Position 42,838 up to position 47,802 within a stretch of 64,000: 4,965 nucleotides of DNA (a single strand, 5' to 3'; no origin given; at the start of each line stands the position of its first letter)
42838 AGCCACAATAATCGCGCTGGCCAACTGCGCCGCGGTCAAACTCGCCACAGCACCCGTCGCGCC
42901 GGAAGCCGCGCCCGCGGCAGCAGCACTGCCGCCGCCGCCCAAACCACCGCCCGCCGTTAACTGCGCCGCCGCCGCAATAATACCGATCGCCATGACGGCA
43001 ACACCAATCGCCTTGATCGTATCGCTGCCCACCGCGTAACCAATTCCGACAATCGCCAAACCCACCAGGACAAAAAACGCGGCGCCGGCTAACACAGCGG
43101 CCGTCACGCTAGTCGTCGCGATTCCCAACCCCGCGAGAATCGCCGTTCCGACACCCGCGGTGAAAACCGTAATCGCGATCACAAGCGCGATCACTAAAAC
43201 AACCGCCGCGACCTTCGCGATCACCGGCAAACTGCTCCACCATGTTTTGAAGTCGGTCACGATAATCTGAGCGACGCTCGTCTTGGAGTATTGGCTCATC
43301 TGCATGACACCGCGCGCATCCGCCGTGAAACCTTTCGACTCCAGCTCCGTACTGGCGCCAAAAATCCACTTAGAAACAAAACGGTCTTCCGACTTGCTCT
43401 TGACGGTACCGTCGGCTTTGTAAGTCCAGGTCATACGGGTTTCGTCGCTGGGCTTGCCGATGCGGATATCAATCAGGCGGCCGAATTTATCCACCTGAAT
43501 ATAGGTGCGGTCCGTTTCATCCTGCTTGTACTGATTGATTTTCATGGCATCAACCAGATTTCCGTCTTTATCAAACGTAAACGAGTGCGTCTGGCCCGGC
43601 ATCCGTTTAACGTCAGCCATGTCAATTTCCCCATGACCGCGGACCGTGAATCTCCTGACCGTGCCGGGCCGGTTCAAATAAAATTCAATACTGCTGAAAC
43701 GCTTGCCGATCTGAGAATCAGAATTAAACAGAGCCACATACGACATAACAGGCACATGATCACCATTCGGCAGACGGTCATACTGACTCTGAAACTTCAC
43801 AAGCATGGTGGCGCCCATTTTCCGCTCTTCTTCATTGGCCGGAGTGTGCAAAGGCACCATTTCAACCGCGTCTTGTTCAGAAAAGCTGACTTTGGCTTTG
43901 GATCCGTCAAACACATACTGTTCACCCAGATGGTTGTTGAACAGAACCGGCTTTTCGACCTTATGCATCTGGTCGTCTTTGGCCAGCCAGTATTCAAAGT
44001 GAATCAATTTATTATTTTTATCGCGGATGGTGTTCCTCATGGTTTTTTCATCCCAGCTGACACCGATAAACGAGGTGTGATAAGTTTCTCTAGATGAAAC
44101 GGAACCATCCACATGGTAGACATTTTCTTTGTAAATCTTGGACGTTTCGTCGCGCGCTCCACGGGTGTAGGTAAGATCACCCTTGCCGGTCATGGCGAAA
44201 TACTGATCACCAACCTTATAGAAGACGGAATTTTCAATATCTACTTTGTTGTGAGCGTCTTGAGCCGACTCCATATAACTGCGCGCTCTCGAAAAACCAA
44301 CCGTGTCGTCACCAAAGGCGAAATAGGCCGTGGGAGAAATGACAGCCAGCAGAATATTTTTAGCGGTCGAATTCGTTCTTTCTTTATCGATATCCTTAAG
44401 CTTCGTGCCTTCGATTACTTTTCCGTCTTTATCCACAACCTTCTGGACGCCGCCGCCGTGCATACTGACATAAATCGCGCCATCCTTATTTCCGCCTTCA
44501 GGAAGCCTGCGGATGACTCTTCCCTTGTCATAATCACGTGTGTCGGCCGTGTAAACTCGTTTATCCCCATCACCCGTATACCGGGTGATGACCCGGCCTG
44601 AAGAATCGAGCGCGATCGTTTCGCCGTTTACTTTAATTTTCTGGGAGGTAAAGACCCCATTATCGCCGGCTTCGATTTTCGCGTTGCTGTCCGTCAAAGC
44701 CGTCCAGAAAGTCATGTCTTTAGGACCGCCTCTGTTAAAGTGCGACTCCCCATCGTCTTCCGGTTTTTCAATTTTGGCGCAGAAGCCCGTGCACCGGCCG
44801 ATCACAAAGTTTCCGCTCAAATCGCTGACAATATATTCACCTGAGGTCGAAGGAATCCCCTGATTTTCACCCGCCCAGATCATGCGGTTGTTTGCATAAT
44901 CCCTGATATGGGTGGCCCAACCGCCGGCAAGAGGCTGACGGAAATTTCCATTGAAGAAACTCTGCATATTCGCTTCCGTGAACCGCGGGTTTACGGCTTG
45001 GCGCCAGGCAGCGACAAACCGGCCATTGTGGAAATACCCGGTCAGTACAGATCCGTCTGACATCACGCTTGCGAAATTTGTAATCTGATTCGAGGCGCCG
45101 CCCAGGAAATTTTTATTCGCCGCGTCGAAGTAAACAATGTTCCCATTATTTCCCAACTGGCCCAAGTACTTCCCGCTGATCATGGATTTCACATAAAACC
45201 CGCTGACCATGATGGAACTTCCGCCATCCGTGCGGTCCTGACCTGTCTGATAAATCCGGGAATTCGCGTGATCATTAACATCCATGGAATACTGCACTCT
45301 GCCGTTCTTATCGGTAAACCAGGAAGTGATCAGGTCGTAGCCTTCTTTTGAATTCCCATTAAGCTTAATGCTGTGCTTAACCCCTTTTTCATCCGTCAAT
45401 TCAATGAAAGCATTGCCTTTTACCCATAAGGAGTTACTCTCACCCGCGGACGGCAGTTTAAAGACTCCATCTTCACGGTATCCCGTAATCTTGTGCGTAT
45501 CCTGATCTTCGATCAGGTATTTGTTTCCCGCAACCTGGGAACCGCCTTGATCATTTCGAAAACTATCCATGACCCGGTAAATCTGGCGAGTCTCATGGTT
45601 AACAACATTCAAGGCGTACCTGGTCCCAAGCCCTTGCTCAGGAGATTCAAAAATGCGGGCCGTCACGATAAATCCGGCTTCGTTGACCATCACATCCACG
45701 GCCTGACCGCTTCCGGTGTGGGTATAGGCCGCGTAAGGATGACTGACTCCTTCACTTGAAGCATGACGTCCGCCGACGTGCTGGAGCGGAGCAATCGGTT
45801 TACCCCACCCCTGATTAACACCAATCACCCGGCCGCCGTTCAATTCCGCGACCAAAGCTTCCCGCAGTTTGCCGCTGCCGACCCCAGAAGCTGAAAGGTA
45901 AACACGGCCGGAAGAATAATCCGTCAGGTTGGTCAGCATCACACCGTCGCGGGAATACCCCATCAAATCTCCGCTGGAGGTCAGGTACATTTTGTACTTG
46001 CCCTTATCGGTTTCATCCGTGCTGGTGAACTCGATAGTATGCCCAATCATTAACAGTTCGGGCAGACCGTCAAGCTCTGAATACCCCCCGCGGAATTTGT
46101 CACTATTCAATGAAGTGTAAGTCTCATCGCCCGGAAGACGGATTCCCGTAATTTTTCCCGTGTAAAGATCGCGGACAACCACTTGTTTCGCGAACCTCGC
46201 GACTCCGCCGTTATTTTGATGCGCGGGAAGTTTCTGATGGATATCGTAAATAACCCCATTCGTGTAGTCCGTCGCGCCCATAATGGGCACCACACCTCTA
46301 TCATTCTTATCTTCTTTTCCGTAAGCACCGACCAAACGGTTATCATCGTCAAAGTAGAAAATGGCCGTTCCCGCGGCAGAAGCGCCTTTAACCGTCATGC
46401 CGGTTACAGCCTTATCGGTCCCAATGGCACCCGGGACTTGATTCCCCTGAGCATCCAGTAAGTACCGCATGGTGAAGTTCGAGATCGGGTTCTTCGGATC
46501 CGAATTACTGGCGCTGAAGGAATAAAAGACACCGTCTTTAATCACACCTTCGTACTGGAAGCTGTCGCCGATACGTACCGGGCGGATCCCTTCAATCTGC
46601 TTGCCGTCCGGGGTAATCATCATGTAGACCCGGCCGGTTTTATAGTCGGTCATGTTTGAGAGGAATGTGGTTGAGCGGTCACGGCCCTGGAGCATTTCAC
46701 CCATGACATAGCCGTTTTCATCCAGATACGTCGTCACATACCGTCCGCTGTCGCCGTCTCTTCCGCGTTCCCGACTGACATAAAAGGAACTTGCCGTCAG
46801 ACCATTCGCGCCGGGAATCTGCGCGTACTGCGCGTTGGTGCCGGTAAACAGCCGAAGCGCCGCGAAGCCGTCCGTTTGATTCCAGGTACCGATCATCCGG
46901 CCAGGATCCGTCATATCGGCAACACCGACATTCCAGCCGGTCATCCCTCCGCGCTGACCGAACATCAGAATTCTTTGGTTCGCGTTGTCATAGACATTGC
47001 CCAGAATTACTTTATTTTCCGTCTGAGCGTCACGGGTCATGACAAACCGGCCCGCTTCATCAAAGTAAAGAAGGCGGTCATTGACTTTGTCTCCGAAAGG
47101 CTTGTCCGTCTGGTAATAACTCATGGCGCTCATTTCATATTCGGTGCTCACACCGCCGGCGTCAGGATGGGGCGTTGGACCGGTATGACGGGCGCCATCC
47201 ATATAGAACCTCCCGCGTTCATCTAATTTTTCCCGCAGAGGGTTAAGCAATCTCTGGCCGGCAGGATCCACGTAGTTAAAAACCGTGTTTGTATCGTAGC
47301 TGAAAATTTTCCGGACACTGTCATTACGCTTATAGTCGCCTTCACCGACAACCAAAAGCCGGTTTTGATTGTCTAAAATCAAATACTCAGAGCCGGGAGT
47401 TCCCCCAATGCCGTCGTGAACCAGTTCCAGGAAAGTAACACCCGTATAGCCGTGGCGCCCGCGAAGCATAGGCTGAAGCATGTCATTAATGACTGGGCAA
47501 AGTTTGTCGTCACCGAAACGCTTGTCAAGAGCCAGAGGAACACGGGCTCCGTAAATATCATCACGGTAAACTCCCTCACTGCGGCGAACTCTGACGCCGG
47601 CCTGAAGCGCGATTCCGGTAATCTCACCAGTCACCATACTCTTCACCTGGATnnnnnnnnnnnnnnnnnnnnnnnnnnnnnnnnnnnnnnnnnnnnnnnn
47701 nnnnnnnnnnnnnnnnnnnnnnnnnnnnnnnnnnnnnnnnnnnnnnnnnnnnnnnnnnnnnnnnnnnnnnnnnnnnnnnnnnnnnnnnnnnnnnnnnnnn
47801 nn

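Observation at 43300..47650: YD/RHS-repeat-like motifs upstream of the transmembrane block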

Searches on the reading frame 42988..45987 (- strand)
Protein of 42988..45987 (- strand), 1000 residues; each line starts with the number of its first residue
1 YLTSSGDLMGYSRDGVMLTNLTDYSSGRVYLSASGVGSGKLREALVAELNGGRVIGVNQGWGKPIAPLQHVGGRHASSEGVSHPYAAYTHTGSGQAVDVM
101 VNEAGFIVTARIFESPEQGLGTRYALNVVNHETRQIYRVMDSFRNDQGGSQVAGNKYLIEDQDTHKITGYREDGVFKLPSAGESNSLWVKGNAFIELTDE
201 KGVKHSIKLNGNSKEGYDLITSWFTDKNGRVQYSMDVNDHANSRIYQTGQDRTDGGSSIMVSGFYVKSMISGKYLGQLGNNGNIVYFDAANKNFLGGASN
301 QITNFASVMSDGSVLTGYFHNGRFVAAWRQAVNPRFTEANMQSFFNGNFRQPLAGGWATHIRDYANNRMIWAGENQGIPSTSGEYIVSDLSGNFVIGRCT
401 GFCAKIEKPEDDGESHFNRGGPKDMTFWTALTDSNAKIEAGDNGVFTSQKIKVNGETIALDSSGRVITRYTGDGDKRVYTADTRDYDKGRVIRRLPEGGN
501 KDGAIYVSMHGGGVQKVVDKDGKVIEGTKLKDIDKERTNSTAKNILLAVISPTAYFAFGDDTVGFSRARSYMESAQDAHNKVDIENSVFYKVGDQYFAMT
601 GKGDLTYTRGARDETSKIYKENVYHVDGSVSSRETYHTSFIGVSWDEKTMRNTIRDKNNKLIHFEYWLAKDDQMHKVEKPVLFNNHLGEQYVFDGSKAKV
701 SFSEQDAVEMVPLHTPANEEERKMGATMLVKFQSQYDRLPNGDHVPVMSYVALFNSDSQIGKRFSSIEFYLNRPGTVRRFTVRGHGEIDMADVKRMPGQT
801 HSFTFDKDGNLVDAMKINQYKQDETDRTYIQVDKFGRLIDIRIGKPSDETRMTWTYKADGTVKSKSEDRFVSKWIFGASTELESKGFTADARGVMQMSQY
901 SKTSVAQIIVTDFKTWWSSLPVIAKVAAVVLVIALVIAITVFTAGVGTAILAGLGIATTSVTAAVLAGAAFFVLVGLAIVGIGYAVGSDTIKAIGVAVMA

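Call 9: search_protein_families(library=pfam, proteins=[window:42988-45987:-], max_evalue=0.01)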
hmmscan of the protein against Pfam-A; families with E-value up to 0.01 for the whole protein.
window:42988-45987:- (1000 aa): 0 families

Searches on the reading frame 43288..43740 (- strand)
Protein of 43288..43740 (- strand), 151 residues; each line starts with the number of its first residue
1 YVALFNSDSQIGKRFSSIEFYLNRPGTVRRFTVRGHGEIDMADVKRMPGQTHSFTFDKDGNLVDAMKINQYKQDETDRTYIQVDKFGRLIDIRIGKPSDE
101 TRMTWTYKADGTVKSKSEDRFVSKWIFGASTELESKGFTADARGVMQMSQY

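Call 77: search_protein_families(library=pfam, proteins=[window:43288-43740:-], max_evalue=10)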
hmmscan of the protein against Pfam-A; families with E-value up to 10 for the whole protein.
window:43288-43740:- (151 aa): 1 family
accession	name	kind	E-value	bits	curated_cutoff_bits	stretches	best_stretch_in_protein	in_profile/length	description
PF02240.21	MCR_gamma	-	0.032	13.9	25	1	50-116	155-225/246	Methyl-coenzyme M reductase gamma subunit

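Call 78: search_protein_families(library=ncbifam, proteins=[window:43288-43740:-], max_evalue=10)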
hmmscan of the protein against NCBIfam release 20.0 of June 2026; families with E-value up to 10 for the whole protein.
window:43288-43740:- (151 aa): 1 family
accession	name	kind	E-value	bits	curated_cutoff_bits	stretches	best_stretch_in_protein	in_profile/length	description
NF045576.1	BT_3928_fam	equivalog_domain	0.15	11.1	250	1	90-137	185-236/358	BT_3928 family protein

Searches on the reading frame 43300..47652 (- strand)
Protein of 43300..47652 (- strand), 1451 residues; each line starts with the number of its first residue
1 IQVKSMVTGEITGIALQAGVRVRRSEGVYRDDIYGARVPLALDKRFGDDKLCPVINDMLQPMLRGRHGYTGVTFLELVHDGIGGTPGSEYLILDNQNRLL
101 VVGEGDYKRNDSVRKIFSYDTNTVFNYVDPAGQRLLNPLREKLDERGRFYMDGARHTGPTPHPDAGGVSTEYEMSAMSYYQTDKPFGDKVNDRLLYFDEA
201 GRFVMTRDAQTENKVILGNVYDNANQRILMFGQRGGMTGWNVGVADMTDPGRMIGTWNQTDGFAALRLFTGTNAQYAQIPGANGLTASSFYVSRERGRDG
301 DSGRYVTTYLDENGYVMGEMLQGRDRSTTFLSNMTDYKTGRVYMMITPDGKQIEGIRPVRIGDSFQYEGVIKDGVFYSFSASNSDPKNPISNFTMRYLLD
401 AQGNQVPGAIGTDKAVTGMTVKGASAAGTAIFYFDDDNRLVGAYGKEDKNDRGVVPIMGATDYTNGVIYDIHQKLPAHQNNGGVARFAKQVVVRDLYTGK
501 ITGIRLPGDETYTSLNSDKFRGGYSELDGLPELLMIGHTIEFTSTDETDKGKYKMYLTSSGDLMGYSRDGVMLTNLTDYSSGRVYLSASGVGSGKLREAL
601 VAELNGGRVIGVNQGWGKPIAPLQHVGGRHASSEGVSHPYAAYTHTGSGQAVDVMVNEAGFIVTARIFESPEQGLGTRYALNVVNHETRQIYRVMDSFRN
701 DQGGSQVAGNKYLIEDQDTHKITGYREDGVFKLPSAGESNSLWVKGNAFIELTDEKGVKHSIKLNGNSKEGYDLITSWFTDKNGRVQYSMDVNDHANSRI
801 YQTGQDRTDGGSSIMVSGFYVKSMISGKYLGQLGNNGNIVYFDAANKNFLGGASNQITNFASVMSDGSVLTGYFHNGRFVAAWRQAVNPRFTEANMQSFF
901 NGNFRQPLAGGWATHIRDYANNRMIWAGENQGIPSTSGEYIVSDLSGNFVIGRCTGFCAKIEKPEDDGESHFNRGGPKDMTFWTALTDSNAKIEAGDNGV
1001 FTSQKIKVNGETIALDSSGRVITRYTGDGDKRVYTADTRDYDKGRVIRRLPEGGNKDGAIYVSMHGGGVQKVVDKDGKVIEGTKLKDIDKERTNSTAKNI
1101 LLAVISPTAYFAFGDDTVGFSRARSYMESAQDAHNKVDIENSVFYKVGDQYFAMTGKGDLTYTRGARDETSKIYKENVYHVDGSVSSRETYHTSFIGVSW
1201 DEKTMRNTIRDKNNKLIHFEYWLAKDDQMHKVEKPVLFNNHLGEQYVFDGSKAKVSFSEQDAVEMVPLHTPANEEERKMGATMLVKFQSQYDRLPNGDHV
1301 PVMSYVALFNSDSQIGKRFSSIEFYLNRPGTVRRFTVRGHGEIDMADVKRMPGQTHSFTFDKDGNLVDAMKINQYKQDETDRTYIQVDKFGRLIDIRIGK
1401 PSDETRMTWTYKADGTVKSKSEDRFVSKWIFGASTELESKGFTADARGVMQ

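Call 6: search_protein_families(library=pfam, proteins=[window:43300-47652:-], max_evalue=10)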
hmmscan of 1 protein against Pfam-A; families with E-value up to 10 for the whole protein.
window:43300-47652:- (1451 aa): 1 family
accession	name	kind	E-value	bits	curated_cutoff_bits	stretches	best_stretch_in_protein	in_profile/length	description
PF25413.1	Rossman_Mical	-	0.05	14.1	27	1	1133-1159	40-66/130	Mical, Rossman domain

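Call 7: search_protein_families(library=ncbifam, proteins=[window:43300-47652:-], max_evalue=10)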
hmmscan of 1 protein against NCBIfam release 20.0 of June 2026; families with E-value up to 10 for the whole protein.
window:43300-47652:- (1451 aa): 0 families

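Call 14: find_homologous_proteins(query=window:43300-47652:-, max_evalue=0.001)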
Query window:43300-47652:-: 8000 candidates shared short words with the query, none scored E <= 0.001.

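Call 20: find_related_loci(query=window:43300-47652:-, collection=genome_contigs, flank=10000)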
Query window:43300-47652:- (1451 aa) in genome_contigs; peptide patterns used: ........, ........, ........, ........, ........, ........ (x = any residue, [..] = any of these).
18 stretches matched a pattern, but none encodes a relative of the query by tblastn (E <= 1e-3).

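Call 41: search_solved_structures(query=window:43300-47652:-, max_evalue=10)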
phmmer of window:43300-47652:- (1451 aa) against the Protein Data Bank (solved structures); distinct sequences matched with E-value up to 10: 0.

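Call 52: find_related_loci(query=window:43300-47652:-, collection=metagenome_contigs, flank=10000)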
Query window:43300-47652:- (1451 aa) in metagenome_contigs; peptide patterns used: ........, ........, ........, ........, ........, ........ (x = any residue, [..] = any of these).
58 stretches matched a pattern, but none encodes a relative of the query by tblastn (E <= 1e-3).

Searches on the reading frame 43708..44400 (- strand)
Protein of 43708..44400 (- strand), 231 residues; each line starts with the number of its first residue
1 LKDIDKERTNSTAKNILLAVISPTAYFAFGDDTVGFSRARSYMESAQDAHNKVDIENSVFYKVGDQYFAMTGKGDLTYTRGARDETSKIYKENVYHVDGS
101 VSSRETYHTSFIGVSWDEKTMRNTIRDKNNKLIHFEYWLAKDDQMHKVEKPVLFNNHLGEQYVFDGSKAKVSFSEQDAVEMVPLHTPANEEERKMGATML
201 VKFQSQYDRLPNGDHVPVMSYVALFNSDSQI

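Call 77: search_protein_families(library=pfam, proteins=[window:43708-44400:-], max_evalue=10)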
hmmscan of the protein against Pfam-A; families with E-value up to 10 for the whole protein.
window:43708-44400:- (231 aa): 1 family
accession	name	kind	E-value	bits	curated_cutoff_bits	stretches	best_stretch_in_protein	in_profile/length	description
PF25413.1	Rossman_Mical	-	0.014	15.9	27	1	42-75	34-66/130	Mical, Rossman domain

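Call 78: search_protein_families(library=ncbifam, proteins=[window:43708-44400:-], max_evalue=10)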
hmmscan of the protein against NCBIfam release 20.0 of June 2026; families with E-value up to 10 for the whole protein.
window:43708-44400:- (231 aa): 0 families

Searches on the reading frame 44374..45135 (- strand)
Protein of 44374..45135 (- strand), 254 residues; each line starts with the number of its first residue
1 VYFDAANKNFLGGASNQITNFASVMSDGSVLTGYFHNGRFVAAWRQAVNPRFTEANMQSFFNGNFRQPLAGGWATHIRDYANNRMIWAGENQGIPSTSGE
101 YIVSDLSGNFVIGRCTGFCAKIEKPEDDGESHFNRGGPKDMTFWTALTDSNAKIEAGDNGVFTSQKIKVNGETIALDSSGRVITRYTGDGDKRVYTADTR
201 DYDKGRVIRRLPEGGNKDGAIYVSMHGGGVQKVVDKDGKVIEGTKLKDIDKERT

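Call 77: search_protein_families(library=pfam, proteins=[window:44374-45135:-], max_evalue=10)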
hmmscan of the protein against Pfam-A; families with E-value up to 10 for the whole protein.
window:44374-45135:- (254 aa): 2 families
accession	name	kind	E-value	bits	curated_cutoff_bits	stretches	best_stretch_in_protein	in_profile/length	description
PF20067.5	SSL_N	-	0.029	14.7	18.9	1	217-230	30-43/46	Strictosidine synthase-like, N-terminal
PF25217.1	CreS_N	-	0.25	12.4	27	1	145-184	17-58/80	Crescentin, N-terminal segment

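Call 78: search_protein_families(library=ncbifam, proteins=[window:44374-45135:-], max_evalue=10)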
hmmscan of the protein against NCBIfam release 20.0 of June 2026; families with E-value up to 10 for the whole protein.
window:44374-45135:- (254 aa): 0 families

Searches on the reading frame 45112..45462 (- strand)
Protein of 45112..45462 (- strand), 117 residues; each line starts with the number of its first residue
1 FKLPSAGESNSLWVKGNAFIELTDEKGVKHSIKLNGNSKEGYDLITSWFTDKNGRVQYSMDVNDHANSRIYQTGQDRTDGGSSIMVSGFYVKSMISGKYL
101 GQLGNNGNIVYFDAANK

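Call 77: search_protein_families(library=pfam, proteins=[window:45112-45462:-], max_evalue=10)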
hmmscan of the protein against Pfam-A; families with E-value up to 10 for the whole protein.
window:45112-45462:- (117 aa): 1 family
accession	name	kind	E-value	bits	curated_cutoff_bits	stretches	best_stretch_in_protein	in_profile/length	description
PF24695.1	PITM1-3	-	0.055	14.2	27.7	1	20-71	30-79/98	PITM 1-3, beta-sandwich domain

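Call 78: search_protein_families(library=ncbifam, proteins=[window:45112-45462:-], max_evalue=10)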
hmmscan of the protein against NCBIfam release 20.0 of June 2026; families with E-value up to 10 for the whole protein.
window:45112-45462:- (117 aa): 0 families
